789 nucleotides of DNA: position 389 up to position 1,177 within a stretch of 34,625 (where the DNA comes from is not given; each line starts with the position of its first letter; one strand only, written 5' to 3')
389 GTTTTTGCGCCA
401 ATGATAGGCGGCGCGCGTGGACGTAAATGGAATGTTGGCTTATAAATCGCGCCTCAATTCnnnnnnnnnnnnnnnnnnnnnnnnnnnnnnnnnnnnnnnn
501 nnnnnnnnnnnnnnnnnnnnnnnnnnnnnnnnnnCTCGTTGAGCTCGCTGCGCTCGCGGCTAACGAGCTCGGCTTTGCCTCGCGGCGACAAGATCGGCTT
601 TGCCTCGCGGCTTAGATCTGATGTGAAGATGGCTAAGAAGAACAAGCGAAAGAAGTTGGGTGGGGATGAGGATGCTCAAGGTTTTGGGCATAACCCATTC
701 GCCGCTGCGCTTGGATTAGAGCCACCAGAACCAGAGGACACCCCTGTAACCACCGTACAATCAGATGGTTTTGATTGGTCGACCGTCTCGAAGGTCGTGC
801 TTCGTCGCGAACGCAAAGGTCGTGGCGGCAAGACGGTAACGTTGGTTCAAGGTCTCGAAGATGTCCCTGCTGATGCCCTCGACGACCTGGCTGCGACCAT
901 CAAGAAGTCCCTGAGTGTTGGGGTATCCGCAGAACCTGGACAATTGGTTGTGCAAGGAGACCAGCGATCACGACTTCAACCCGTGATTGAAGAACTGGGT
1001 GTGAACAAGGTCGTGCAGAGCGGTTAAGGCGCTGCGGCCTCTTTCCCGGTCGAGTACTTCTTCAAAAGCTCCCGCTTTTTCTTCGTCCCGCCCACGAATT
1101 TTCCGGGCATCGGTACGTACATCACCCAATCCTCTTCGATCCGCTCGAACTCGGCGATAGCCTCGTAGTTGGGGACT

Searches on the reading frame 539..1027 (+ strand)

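Call 95: search_protein_families(library=pfam, proteins=[window:539-1027:+], max_evalue=0.0001)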
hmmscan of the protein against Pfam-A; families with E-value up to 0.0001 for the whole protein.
window:539-1027:+ (162 aa): 1 family
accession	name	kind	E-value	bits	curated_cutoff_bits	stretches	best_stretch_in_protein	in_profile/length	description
PF01253.27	SUI1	-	2.8e-12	47.3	25.5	1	84-155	3-76/77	Translation initiation factor SUI1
